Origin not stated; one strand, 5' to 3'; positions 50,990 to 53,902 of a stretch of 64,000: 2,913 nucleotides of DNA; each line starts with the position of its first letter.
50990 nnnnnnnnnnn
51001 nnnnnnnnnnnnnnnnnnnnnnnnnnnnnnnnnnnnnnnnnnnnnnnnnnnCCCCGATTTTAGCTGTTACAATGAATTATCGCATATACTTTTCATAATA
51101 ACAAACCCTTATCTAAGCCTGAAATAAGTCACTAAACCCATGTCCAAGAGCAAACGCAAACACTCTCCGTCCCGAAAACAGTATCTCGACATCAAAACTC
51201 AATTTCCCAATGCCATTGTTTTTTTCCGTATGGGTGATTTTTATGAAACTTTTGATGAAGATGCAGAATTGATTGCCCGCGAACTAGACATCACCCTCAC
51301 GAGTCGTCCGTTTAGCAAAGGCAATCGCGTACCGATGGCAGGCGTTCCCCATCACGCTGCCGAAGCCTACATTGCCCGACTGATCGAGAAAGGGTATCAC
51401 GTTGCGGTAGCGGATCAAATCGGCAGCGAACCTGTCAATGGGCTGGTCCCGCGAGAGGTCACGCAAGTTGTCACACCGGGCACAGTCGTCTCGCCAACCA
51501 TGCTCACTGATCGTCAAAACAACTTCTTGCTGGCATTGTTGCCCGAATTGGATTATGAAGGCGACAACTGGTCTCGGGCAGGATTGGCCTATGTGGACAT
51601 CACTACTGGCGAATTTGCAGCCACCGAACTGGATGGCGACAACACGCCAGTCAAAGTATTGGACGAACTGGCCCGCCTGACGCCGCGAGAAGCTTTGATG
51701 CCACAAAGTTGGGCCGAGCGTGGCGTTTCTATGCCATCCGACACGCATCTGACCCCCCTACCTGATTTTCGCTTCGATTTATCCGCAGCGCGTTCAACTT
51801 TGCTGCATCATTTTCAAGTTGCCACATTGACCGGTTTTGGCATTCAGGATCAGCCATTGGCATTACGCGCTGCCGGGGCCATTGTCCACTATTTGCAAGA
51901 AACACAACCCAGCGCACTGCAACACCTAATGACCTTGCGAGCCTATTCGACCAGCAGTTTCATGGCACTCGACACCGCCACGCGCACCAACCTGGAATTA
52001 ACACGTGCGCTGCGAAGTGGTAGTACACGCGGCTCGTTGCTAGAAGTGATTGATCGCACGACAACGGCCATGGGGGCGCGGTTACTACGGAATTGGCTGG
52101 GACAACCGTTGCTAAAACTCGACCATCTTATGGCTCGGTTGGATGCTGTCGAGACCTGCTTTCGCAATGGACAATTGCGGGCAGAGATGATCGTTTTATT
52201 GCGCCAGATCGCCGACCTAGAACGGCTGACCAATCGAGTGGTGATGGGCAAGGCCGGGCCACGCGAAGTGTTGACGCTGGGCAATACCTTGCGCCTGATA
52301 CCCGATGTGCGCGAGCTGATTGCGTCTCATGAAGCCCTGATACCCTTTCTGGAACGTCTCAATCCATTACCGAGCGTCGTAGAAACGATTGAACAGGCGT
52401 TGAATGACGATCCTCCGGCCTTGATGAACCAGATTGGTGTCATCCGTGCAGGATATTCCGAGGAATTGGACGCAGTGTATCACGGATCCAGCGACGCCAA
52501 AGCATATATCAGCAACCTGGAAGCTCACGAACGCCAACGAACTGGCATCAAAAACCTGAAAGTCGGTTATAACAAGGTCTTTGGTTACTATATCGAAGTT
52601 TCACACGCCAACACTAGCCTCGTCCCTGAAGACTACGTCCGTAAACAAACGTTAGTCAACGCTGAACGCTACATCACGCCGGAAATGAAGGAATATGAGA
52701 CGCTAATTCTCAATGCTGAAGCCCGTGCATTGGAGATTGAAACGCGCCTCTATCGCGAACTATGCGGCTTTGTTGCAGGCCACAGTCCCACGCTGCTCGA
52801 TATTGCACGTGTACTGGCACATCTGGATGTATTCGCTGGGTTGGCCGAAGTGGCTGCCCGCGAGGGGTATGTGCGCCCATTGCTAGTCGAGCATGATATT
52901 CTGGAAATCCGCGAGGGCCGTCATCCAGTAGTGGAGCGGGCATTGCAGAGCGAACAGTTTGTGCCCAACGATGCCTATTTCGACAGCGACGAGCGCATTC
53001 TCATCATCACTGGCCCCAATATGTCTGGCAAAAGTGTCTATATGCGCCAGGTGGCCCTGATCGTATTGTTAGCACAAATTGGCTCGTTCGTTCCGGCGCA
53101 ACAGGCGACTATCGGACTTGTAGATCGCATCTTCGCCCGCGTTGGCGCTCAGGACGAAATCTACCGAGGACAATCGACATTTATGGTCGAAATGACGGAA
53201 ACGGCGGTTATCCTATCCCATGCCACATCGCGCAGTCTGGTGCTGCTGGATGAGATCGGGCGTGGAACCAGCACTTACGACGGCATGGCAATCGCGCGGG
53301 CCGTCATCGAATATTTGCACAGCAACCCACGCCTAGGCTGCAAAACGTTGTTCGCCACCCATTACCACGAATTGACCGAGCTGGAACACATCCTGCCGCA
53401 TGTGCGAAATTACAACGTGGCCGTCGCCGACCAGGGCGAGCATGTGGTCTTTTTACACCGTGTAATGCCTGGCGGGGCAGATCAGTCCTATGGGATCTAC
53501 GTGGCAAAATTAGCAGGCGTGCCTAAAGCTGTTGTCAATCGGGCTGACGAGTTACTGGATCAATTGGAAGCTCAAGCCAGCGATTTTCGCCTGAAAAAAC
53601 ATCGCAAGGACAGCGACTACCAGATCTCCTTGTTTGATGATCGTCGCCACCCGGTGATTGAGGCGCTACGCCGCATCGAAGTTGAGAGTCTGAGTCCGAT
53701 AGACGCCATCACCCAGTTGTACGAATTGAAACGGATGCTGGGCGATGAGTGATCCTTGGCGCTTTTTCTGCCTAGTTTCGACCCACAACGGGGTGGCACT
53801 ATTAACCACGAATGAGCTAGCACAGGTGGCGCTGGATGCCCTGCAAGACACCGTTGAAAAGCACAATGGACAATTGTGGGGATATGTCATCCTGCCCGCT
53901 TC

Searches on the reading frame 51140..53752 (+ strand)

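Call 47: search_protein_families(library=pfam, proteins=[window:51140-53752:+], max_evalue=0.00001)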
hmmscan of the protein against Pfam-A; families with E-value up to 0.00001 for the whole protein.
window:51140-53752:+ (870 aa): 5 families
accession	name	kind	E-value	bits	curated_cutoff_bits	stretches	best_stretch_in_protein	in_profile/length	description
PF00488.27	MutS_V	-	4.1e-85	284.9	30.2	1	621-810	1-188/188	MutS domain V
PF05192.23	MutS_III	-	1.9e-48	165.8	34.1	1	280-569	1-194/194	MutS domain III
PF01624.25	MutS_I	-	3.8e-38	130.6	20.6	1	10-118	2-111/113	MutS domain I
PF05190.23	MutS_IV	-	4.2e-27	94.7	22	1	438-528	1-91/92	MutS family domain IV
PF05188.22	MutS_II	-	3e-22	79.9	25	1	128-263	1-132/133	MutS domain II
